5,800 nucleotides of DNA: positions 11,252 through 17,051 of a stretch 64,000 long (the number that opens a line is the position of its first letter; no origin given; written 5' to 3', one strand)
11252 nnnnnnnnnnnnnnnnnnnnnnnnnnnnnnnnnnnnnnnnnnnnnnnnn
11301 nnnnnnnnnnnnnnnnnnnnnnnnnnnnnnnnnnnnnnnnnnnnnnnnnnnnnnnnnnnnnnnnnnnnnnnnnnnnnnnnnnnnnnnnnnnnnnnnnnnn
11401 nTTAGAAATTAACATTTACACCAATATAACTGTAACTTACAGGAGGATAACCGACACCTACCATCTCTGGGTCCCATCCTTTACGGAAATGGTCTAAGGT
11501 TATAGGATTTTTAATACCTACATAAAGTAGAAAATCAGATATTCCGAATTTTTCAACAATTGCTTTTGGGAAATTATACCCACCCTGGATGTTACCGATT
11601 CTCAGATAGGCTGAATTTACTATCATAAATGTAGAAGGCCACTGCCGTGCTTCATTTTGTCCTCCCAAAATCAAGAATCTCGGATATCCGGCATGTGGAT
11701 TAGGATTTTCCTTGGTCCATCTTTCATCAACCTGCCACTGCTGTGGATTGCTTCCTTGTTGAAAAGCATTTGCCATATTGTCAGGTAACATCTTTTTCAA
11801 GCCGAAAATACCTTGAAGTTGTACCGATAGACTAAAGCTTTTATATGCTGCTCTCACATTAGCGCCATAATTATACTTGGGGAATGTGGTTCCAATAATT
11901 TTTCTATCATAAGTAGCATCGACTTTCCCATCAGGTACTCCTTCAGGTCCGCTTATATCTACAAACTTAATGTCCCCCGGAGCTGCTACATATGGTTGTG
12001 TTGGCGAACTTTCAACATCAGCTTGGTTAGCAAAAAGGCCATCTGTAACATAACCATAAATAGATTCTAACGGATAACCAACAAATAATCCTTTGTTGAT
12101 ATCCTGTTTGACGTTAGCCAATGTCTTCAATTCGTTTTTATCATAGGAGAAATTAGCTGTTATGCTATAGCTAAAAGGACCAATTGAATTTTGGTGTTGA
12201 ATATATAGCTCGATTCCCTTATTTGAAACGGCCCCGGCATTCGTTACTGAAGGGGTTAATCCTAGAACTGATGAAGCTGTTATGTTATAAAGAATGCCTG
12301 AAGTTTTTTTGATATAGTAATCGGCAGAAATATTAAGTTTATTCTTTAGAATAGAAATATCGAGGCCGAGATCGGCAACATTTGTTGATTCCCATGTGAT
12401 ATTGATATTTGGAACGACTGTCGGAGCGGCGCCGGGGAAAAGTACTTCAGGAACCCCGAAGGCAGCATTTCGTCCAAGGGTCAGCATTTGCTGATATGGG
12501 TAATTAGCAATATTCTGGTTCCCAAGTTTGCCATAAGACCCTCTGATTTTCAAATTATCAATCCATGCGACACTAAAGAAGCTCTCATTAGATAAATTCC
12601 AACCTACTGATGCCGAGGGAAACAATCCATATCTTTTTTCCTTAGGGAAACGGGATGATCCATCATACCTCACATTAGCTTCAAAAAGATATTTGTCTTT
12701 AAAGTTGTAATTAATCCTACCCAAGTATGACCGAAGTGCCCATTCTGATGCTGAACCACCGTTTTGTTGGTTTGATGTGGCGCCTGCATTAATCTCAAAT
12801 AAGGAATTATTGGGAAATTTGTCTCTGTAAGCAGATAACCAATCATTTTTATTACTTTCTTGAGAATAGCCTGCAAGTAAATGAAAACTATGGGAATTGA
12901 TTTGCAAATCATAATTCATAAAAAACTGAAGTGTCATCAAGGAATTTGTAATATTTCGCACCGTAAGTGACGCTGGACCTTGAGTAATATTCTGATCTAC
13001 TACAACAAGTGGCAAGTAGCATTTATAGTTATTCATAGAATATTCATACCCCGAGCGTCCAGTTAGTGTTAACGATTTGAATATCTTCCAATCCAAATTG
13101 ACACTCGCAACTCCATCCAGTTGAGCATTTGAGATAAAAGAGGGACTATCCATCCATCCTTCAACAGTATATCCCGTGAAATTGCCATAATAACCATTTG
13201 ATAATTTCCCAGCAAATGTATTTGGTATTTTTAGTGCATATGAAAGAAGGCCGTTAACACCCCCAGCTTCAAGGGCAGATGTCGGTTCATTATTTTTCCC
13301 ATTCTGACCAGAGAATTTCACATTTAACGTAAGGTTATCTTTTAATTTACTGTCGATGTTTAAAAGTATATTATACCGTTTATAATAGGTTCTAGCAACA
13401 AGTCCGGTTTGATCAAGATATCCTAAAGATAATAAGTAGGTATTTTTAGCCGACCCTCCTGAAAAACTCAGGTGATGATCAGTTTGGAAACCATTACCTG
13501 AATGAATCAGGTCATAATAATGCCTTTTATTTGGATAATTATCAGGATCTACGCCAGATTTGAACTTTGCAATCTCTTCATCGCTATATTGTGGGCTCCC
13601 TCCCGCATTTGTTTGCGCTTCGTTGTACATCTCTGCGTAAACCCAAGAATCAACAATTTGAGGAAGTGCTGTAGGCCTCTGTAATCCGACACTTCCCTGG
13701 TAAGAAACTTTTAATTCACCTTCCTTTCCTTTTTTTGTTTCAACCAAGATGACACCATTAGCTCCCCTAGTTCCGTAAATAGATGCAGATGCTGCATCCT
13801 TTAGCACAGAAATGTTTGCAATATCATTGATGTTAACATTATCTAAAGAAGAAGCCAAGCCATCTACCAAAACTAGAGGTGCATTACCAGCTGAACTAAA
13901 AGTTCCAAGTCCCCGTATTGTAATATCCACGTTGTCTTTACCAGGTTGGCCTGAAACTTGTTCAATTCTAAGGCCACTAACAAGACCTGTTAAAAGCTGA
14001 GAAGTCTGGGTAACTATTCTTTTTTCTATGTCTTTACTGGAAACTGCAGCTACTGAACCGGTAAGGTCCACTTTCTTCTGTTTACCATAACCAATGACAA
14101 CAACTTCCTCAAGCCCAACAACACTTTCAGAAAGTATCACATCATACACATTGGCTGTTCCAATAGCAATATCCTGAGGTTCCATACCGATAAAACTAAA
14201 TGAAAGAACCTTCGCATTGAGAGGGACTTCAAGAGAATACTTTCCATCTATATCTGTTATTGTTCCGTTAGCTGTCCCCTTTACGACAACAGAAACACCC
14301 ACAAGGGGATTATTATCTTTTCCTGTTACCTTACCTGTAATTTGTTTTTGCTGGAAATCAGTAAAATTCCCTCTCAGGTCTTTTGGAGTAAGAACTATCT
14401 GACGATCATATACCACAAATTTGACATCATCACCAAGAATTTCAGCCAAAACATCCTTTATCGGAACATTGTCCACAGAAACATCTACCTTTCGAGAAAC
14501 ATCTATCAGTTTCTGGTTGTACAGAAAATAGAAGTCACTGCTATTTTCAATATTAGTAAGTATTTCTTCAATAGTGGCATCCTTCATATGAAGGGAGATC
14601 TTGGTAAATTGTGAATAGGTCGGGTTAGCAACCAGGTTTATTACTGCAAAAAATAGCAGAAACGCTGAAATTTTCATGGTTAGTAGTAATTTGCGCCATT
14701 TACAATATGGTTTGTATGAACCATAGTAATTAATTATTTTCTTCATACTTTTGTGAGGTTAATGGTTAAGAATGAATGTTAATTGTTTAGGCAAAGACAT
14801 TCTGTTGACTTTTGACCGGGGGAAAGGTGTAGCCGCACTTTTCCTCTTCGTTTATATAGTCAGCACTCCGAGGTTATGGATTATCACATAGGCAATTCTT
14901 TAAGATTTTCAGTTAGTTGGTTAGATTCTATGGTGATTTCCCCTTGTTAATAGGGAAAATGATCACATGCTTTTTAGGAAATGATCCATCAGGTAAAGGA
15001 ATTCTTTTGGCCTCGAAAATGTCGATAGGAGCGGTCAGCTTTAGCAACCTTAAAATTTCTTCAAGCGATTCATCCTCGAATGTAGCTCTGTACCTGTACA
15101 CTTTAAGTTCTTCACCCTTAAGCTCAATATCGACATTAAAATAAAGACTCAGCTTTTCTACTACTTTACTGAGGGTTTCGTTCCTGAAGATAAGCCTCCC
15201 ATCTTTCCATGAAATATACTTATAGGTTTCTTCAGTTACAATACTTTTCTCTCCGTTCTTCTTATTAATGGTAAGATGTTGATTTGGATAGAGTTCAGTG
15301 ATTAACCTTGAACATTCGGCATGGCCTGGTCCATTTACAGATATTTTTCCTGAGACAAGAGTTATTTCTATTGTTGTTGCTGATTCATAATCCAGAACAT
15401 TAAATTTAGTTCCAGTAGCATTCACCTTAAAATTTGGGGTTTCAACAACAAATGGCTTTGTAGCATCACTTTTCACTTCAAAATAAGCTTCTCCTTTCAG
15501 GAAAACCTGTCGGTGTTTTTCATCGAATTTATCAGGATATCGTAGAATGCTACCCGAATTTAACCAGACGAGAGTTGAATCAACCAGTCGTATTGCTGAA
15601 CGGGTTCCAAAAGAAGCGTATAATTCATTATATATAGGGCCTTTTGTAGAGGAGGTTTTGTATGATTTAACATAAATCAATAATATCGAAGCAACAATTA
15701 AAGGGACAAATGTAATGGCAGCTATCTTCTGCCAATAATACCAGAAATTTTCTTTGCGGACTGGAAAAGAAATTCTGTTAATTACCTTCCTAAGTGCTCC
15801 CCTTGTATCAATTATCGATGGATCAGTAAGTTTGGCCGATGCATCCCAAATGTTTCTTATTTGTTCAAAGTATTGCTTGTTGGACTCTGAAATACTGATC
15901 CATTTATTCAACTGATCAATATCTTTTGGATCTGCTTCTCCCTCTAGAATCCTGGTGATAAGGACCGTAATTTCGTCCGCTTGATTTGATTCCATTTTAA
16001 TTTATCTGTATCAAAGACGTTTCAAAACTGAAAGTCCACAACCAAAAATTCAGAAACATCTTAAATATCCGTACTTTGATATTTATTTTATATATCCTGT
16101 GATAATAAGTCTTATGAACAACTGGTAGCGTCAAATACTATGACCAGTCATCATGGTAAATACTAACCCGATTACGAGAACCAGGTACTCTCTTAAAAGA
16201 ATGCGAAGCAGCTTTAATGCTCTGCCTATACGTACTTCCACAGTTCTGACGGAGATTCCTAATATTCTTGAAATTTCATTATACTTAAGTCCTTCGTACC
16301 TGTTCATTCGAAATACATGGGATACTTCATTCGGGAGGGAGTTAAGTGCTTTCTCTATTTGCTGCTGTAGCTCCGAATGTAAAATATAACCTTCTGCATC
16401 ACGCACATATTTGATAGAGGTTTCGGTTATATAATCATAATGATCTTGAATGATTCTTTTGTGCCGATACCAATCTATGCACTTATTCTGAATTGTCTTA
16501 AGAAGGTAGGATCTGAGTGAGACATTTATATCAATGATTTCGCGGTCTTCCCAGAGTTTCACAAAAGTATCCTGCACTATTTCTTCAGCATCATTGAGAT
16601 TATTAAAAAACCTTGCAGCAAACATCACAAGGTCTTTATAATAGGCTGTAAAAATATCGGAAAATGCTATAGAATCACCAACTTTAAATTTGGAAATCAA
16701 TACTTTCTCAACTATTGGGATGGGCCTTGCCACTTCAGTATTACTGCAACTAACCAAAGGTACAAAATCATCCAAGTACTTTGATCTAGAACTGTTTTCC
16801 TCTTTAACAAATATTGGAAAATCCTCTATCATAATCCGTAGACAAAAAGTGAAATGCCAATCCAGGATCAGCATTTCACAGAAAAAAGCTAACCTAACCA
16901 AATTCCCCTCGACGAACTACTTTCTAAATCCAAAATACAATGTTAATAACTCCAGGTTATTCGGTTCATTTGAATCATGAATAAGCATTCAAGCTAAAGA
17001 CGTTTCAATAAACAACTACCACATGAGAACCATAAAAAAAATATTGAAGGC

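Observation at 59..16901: Trans-envelope-signalling PUL whose cargo is mostly not glycoside hydrolases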

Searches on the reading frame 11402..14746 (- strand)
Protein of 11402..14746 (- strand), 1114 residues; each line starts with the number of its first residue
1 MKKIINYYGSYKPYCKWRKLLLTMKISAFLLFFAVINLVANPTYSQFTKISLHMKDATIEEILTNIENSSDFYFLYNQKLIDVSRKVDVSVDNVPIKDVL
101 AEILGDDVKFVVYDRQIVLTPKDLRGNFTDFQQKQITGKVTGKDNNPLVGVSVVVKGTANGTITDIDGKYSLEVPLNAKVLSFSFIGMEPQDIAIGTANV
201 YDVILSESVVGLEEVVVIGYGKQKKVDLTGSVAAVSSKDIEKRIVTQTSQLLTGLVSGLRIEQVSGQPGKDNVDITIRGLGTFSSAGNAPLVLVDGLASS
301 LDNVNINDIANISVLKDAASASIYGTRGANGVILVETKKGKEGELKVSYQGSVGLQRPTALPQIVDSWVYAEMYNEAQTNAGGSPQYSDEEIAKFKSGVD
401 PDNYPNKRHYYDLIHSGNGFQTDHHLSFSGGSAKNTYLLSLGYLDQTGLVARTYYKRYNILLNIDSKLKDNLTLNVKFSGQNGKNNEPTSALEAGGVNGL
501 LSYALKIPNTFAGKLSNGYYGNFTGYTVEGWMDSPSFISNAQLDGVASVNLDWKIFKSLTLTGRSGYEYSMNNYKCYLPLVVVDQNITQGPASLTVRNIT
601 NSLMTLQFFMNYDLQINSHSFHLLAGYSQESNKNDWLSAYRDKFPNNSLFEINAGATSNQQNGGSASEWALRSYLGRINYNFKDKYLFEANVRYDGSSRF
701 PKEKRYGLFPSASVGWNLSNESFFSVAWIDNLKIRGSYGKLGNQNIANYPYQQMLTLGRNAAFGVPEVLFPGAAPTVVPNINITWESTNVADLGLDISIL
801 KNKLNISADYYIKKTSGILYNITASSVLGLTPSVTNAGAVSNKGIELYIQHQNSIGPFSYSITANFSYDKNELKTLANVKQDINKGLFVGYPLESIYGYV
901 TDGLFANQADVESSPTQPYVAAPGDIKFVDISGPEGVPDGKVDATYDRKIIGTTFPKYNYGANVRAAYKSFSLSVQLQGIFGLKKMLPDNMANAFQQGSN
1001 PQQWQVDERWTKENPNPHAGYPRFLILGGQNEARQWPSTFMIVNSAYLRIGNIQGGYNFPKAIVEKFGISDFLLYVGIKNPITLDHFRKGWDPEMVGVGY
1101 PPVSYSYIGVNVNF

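Call 6: search_protein_families(library=pfam, proteins=[window:11402-14746:-], max_evalue=0.01)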
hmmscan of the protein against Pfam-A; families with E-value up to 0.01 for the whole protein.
window:11402-14746:- (1114 aa): 5 families
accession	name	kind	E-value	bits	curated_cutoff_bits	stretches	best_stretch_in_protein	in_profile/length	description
PF00593.30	TonB_dep_Rec_b-barrel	-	5.6e-19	69.8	27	1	507-942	26-363/436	TonB dependent receptor-like, beta-barrel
PF07715.20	Plug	-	3.2e-17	63.4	23.9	1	225-332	2-107/107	TonB-dependent Receptor Plug Domain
PF13715.12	CarbopepD_reg_2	-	5.2e-17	62.1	32.2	1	136-217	1-88/88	CarboxypepD_reg-like domain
PF13620.12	CarboxypepD_reg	-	2.1e-09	38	32.3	1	135-193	1-64/82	Carboxypeptidase regulatory-like domain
PF07660.19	STN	-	6.2e-07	29.6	28.4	1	74-122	3-52/52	Secretin and TonB N terminus short domain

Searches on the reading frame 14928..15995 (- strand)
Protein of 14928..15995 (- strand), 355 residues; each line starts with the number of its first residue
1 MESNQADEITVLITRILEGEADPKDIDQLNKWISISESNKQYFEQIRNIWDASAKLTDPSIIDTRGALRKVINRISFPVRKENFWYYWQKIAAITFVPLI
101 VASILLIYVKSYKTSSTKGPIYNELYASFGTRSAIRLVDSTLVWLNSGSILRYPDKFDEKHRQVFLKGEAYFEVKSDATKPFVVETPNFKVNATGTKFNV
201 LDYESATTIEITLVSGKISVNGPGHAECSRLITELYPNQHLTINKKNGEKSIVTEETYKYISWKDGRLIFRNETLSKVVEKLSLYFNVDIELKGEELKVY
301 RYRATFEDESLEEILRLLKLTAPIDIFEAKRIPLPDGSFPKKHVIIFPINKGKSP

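Call 3: search_protein_families(library=pfam, proteins=[window:14928-15995:-], max_evalue=0.01)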
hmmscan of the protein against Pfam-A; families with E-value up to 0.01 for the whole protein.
window:14928-15995:- (355 aa): 2 families
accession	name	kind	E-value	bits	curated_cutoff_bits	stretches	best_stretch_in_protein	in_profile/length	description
PF16344.10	FecR_C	-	5e-16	58.9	24.4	1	267-326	1-61/70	FecR, C-terminal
PF04773.18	FecR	-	7.3e-16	58.8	24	1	130-218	8-96/97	FecR protein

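Call 4: search_protein_families(library=ncbifam, proteins=[window:14928-15995:-], max_evalue=0.01)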
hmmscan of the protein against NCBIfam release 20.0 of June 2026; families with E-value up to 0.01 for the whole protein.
window:14928-15995:- (355 aa): 1 family
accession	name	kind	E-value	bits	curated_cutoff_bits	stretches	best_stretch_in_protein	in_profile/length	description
NF007296.1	PRK09774.1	equivalog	1.8e-13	50.3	385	1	127-331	109-305/313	ferric citrate uptake sigma factor regulator FecR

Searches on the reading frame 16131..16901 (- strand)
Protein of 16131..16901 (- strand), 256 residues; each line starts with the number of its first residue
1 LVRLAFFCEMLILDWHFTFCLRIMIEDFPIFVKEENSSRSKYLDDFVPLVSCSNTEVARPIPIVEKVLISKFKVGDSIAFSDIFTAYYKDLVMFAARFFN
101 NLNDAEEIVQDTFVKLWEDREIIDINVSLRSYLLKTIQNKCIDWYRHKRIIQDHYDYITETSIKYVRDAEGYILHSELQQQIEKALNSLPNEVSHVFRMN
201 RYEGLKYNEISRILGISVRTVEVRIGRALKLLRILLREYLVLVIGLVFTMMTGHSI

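Call 3: search_protein_families(library=pfam, proteins=[window:16131-16901:-], max_evalue=0.01)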
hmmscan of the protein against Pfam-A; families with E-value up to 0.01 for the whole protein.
window:16131-16901:- (256 aa): 7 families
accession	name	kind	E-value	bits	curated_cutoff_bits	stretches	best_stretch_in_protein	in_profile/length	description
PF08281.18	Sigma70_r4_2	-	8.4e-16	57.8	25.7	1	180-232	2-54/54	Sigma-70, region 4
PF04542.20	Sigma70_r2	-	5.5e-14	52.2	24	1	84-149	2-69/71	Sigma-70 region 2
PF07638.17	Sigma70_ECF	-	2e-08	34.8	21.1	1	68-224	7-171/185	ECF sigma factor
PF04545.22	Sigma70_r4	-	1e-07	31.8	24.1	1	185-233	1-49/50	Sigma-70, region 4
PF00196.25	GerE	-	0.0011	19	23.5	1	202-232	15-45/57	Bacterial regulatory proteins, luxR family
PF13384.12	HTH_23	-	0.0065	16.7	24.6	0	202-222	15-35/50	Homeodomain-like domain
PF20432.4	Xre-like-HTH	-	0.0066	17.2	25.8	0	194-224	13-42/63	Antitoxin Xre-like helix-turn-helix domain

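Call 4: search_protein_families(library=ncbifam, proteins=[window:16131-16901:-], max_evalue=0.01)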
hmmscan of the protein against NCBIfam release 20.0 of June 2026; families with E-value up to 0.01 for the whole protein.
window:16131-16901:- (256 aa): 98 families (the best 25 are shown)
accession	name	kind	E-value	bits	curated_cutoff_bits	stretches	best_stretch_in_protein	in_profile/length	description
TIGR02985.1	Sig70_bacteroi1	subfamily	9.2e-48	162.5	126.4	1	79-234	2-160/162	RNA polymerase sigma-70 factor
TIGR02937.1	sigma70-ECF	superfamily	5.6e-28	97.6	42.9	1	79-233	2-162/165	sigma-70 family RNA polymerase sigma factor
NF058625.1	sigma_PG0214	equivalog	7.3e-26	90.9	130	1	79-233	5-158/170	GFO_1088 family ECF-type sigma factor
NF009166.1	PRK12513.1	equivalog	1.3e-23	83.8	206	1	67-239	11-189/193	RNA polymerase sigma factor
TIGR02950.1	SigM_subfam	subfamily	1.8e-20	73.4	147.95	1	81-234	3-156/159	RNA polymerase sigma factor, SigM family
NF009172.0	PRK12519.1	subfamily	9e-20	71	222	1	68-239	19-192/194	RNA polymerase sigma factor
NF008888.0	PRK11922.1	equivalog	2.2e-19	70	204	1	63-249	15-209/231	RNA polymerase sigma factor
NF007216.0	PRK09638.1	equivalog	4.2e-19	69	194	1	65-233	5-171/180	RNA polymerase sigma factor SigY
TIGR02983.1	SigE-fam_strep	subfamily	1.3e-18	67.4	141.55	1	79-238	7-160/162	SigE family RNA polymerase sigma factor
TIGR02959.1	SigZ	equivalog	1.4e-18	67.3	168.65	1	86-237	3-149/170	RNA polymerase sigma factor SigZ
NF009179.0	PRK12527.1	equivalog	2.6e-18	66.6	162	1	86-239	3-156/159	RNA polymerase sigma factor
TIGR02939.1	RpoE_Sigma70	equivalog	5.8e-18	65.6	236.15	1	65-237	7-187/190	RNA polymerase sigma factor RpoE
NF007223.0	PRK09641.1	equivalog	7e-18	65.1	209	1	65-237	5-185/187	RNA polymerase sigma factor SigW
NF004113.0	PRK05602.1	equivalog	9.1e-18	64.6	208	1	66-237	33-202/211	RNA polymerase sigma factor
NF009164.0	PRK12511.1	equivalog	1.3e-17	63.9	185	1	92-234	18-157/182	RNA polymerase sigma factor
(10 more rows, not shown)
